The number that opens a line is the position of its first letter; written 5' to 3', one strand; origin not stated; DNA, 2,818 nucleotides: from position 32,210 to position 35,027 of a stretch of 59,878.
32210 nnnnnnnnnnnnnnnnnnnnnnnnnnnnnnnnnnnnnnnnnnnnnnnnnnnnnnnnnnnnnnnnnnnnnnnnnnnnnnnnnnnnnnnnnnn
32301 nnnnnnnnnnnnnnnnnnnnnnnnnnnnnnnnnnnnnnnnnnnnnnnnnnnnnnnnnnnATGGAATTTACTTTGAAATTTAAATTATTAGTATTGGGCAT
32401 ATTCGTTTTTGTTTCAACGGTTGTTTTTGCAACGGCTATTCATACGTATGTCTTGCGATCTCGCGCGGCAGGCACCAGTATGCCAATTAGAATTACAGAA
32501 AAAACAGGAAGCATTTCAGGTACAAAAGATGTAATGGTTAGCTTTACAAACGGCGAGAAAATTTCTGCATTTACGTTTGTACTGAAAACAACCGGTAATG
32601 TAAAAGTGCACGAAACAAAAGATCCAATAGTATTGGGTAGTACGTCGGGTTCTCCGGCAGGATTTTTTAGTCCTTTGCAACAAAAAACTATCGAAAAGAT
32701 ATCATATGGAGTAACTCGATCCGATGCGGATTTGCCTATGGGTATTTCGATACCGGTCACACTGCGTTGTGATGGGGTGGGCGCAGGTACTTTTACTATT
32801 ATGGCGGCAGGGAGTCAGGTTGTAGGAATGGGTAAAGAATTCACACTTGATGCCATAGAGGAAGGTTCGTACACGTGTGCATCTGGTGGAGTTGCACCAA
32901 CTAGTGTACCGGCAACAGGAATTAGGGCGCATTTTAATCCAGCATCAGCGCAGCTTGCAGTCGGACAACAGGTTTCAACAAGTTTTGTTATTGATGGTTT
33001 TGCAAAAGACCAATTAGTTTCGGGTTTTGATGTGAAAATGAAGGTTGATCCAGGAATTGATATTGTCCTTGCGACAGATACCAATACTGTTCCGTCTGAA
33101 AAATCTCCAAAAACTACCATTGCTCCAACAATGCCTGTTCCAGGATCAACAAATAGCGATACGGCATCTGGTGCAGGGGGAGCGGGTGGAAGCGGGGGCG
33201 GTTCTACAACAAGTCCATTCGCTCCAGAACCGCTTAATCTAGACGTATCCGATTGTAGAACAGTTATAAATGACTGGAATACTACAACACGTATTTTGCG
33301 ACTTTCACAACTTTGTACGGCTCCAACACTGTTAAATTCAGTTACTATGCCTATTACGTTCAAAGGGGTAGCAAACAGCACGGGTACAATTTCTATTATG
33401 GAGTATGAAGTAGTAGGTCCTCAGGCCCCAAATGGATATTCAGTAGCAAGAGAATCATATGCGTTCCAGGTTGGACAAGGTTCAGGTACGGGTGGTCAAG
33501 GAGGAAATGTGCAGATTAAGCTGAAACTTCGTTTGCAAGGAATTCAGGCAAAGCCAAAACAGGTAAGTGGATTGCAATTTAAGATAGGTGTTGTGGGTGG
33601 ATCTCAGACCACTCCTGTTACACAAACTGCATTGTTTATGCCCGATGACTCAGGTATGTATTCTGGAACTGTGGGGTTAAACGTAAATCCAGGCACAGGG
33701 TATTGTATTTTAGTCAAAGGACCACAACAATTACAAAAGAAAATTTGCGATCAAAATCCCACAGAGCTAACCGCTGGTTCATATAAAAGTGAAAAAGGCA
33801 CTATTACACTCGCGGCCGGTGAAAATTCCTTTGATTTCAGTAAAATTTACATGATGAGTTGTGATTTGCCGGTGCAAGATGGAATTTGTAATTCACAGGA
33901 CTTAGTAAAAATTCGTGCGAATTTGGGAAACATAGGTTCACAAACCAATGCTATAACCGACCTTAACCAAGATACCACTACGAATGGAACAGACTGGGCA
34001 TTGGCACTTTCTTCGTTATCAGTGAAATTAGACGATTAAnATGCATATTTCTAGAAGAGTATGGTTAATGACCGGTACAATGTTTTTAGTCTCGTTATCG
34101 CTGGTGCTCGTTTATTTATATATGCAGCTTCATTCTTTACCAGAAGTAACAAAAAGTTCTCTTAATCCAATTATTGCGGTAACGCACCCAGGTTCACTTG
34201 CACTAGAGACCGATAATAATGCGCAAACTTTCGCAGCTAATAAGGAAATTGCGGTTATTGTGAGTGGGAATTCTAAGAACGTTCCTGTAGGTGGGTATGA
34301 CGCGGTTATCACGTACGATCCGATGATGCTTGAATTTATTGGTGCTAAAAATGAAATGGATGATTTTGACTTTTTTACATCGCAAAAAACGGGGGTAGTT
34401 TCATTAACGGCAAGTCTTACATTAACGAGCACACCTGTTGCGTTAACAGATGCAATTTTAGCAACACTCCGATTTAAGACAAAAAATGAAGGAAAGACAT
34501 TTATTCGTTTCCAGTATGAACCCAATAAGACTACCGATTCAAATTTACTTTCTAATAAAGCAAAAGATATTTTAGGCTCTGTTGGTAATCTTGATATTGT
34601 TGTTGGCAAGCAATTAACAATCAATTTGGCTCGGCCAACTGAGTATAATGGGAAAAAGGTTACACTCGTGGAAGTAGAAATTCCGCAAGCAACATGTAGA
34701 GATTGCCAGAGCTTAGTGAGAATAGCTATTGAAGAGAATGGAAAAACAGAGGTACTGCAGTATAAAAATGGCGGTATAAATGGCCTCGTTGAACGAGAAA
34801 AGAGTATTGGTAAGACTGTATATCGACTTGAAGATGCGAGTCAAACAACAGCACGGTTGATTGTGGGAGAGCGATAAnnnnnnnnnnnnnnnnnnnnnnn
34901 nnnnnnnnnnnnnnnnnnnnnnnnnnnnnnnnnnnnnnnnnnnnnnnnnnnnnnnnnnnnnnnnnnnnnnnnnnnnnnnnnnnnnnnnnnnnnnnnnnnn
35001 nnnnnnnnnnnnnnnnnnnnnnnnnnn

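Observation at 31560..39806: Non-cellulosomal cohesin-dockerin assembly operon with an LPKTG-anchored scaffold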

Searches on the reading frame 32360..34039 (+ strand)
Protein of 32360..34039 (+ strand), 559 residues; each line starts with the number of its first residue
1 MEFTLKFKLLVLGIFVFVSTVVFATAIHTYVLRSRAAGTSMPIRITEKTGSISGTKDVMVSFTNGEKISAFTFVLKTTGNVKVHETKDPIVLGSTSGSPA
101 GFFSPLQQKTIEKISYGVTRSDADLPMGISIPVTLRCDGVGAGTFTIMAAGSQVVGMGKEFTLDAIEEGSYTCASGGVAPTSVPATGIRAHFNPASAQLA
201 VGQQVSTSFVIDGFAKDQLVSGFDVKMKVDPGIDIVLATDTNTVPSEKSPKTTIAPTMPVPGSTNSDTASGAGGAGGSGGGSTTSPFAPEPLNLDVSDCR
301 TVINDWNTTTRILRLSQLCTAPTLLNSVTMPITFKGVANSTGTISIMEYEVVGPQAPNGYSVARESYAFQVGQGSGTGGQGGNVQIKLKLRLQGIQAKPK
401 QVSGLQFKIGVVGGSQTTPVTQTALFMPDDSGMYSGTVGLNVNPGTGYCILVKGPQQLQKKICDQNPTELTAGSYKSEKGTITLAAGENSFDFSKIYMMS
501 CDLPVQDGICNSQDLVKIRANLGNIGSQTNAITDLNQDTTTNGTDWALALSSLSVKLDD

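Call 3: search_protein_families(library=pfam, proteins=[window:32360-34039:+], max_evalue=1)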
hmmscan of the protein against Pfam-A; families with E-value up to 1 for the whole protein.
window:32360-34039:+ (559 aa): 0 families

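Call 4: search_protein_families(library=ncbifam, proteins=[window:32360-34039:+], max_evalue=1)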
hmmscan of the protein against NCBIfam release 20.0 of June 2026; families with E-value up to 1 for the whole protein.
window:32360-34039:+ (559 aa): 0 families

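Call 9: search_solved_structures(query=window:32360-34039:+, max_evalue=1, show_alignments=2)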
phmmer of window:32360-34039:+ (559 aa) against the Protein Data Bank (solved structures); distinct sequences matched with E-value up to 1: 0.

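Call 23: find_homologous_proteins(query=window:32360-34039:+, max_evalue=0.001)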
Query window:32360-34039:+ (559 aa): 10 proteins with E <= 0.001 among 8000 candidates.
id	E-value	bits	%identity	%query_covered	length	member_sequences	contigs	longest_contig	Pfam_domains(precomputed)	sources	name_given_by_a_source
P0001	0.0e+0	1108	97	93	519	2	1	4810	-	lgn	-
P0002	9.0e-253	858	71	99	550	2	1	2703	-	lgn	-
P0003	2.0e-246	837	67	100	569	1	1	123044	-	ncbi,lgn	-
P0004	6.4e-243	826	68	100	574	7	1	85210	-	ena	-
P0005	1.5e-234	798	65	100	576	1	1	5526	-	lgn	-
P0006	5.2e-228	776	64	99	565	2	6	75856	-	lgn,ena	-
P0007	6.1e-151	522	48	100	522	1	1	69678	-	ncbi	-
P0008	6.0e-130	453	45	100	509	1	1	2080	PF00404.25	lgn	-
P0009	2.3e-129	451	43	100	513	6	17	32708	PF00404.25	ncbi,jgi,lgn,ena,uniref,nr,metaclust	ncbi:hypothetical protein A3D80_04645 [Candidatus Roizmanbacteria bacterium RIFCSPHIGHO2_02_FULL_40_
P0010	2.5e-116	408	51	69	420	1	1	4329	-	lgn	-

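Call 35: predict_structure(alignment_id=A1)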
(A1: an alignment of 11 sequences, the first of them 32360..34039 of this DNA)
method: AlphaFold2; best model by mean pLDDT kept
length: 559 residues; sequences in the alignment: 11
mean_pLDDT: 62.7   pTM: 0.36
mean pLDDT of the five models: 62.7, 59.8, 59.5, 59.4, 56.0
residues with pLDDT >= 90: 8; 70-90: 271; 50-70: 114; < 50: 166
segments of 3 or more residues with pLDDT < 50: 30-37, 176-186, 238-297, 374-381, 394-401, 469-479, 500-537, 539-559
pLDDT, mean of each block of 10 residues (from residue 1): 70 85 65 49 76 75 81 89 81 65 74 80 75 80 86 79 80 57 53 66 69 74 84 65 33 25 24 23 27 39 69 79 66 73 81 74 76 40 69 50 68 70 75 75 78 64 60 43 75 64 34 41 43 43 36 30
secondary structure, 60 per line:
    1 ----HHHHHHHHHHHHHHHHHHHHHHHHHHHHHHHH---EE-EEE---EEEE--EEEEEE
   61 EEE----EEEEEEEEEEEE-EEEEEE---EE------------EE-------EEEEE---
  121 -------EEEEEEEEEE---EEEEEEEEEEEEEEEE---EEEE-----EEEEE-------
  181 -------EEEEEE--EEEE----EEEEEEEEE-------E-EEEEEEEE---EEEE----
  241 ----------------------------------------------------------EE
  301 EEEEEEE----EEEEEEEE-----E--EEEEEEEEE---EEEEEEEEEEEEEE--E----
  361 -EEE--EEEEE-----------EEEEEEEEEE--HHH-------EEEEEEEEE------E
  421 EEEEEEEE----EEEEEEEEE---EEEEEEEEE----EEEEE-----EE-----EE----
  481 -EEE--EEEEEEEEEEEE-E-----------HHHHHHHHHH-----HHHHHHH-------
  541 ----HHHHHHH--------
elements in order: H5-36 E43-45 E49-52 E55-63 E68-79 E81-86 E113-117 E128-137 E141-156 E160-163 E169-173 E188-193 E196-199 E204-212 E222-229 E233-236 E299-307 E312-319 E328-336 E340-353 E362-364 E367-371 E383-392 E405-413 E420-428 E433-441 E445-453 E458-462 E482-484 E487-498 H512-521 H527-533 H545-551

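Call 40: fold_search(model_id=the predicted structure, library=pdb)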
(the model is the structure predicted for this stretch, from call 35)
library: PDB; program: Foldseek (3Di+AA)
matches with E <= 10: 1989; with E <= 0.001: 384
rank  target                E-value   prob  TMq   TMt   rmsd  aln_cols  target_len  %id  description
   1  3l8q_C                3.4e-11  1.00  0.19  0.30  21.6       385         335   14  Structure analysis of the type II cohesin dyad from the adaptor ScaA scaffoldin of Acetivibrio cellulolyticus (released 2010-05-05)
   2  3l8q_D                6.1e-11  1.00  0.19  0.29  21.7       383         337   14  Structure analysis of the type II cohesin dyad from the adaptor ScaA scaffoldin of Acetivibrio cellulolyticus (released 2010-05-05)
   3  3l8q_A                7.2e-11  1.00  0.19  0.30  21.8       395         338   13  Structure analysis of the type II cohesin dyad from the adaptor ScaA scaffoldin of Acetivibrio cellulolyticus (released 2010-05-05)
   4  3l8q_B                2.9e-10  1.00  0.19  0.29  21.9       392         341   14  Structure analysis of the type II cohesin dyad from the adaptor ScaA scaffoldin of Acetivibrio cellulolyticus (released 2010-05-05)
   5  4fl4_L                4.3e-09  1.00  0.21  0.35  17.2       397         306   12  Scaffoldin conformation and dynamics revealed by a ternary complex from the Clostridium thermocellum cellulosome (released 2012-06-27)
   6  4fl4_I                6.9e-09  1.00  0.19  0.33  17.6       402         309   11  Scaffoldin conformation and dynamics revealed by a ternary complex from the Clostridium thermocellum cellulosome (released 2012-06-27)
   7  7akk_E                1.6e-08  1.00  0.13  0.14  23.8       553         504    8  Structure of a complement factor-receptor complex (released 2022-04-13)
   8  5es4_G                3.1e-08  1.00  0.18  0.12  24.9       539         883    8  RE-REFINEMENT OF INTEGRIN ALPHAXBETA2 ECTODOMAIN IN THE CLOSED/BENT CONFORMATION (released 2016-03-02)
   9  4fl4_C                3.5e-08  1.00  0.20  0.36  18.3       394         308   10  Scaffoldin conformation and dynamics revealed by a ternary complex from the Clostridium thermocellum cellulosome (released 2012-06-27)
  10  8t2v_A                6.6e-08  1.00  0.15  0.10  28.1       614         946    7  Cryo-EM Structures of Full-length Integrin alphaIIbbeta3 in Native Lipids (released 2023-07-26)
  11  3fcs_A                1.0e-07  1.00  0.16  0.11  21.7       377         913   10  Structure of complete ectodomain of integrin aIIBb3 (released 2009-01-20)
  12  4hss_B                1.3e-07  1.00  0.18  0.23  20.7       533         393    9  Structure of the Full-Length Major Pilin SpaD from Corynebacterium diphtheriae (released 2013-11-13)
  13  5es4_A                1.3e-07  1.00  0.18  0.10  26.0       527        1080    8  RE-REFINEMENT OF INTEGRIN ALPHAXBETA2 ECTODOMAIN IN THE CLOSED/BENT CONFORMATION (released 2016-03-02)
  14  3kpt_A                1.4e-07  1.00  0.16  0.23  23.7       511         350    9  Crystal structure of BcpA, the major pilin subunit of Bacillus cereus (released 2009-11-24)
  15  9ef5_B                1.7e-07  0.99  0.13  0.13  31.9       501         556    8  Cryo-EM structure of Drosophila melanogaster insulin receptor (dmIR) bound with one DILP2, asymmetric conformation (released 2025-10-01)
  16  3kcp_A                1.8e-07  1.00  0.20  0.35  19.0       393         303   12  Crystal structure of interacting Clostridium thermocellum multimodular components (released 2010-02-09)
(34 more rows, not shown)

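Call 73: search_protein_families(library=pfam, alignment_id=A6, max_evalue=0.01)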
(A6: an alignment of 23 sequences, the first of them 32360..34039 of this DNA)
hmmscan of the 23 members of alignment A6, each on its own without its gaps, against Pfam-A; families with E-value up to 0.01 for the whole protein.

A. member 1, window:32360-34039:+ (559 aa): 0 families

B. families by the number of members that match (of 23 scanned): 3 families
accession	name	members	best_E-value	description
PF00404.24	Dockerin_1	17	3.5e-10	Dockerin type I domain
PF00963.24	Cohesin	4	7.3e-06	Cohesin domain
PF25443.1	ANG-1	1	0.00063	ANG-1-like domain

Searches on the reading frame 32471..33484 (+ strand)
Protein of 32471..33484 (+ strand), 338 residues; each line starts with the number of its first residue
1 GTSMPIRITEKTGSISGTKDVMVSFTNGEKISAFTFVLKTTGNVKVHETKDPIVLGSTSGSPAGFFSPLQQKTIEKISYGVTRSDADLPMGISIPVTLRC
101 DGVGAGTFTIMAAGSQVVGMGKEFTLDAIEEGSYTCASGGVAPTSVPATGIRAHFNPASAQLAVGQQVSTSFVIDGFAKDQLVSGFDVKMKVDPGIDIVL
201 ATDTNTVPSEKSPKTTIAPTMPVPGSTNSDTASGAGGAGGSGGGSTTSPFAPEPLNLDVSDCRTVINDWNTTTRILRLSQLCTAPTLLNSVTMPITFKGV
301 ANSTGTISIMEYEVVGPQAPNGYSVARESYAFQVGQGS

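Call 71: search_protein_representatives(protein=window:32471-33484:+)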
Query: 338 residues. Proteins with E-value up to 0.001 (for the whole library): 23; up to 1e-10: 6; up to 1e-30: 2. The best 23 are listed.
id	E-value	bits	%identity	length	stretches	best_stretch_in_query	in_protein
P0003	1.5e-135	468.2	69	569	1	1-337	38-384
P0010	3.2e-35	138.6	47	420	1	139-338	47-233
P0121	3.2e-20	89.3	47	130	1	173-309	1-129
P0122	2.8e-15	73.1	33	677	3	21-190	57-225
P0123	2.0e-11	60.4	30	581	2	23-244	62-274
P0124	9.8e-11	58.1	28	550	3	16-156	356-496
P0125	1.8e-10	57.3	34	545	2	17-203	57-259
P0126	1.4e-09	54.3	30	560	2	23-198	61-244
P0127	9.5e-09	51.6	31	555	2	21-203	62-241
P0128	1.2e-08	51.3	31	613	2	14-216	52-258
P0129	1.1e-07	48.1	29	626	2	7-196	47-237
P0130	5.4e-07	45.8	33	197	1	27-141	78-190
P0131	3.4e-06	43.2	26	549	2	24-200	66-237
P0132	6.5e-06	42.3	35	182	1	24-136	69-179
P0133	1.2e-05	41.4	30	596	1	78-337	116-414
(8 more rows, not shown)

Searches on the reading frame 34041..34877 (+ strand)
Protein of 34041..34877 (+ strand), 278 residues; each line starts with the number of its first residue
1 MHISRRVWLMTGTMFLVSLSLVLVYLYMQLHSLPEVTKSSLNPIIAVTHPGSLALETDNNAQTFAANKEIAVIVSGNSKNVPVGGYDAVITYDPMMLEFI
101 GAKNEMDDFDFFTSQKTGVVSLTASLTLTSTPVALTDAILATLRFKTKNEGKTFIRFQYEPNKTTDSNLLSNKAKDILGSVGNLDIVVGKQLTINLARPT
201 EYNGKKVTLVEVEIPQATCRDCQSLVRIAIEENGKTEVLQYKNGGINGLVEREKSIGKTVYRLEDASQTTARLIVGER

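Call 3: search_protein_families(library=pfam, proteins=[window:34041-34877:+], max_evalue=1)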
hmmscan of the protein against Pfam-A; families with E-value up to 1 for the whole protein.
window:34041-34877:+ (278 aa): 1 family
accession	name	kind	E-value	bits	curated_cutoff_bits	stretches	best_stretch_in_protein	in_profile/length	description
PF00963.24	Cohesin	-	4.7e-09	37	24.1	1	68-158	14-115/139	Cohesin domain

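Call 4: search_protein_families(library=ncbifam, proteins=[window:34041-34877:+], max_evalue=1)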
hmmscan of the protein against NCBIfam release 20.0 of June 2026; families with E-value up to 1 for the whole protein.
window:34041-34877:+ (278 aa): 0 families

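Call 96: search_solved_structures(query=A4, max_evalue=0.1)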
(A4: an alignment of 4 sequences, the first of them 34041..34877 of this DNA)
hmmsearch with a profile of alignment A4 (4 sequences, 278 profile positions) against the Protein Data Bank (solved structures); distinct sequences matched with E-value up to 0.1: 0.
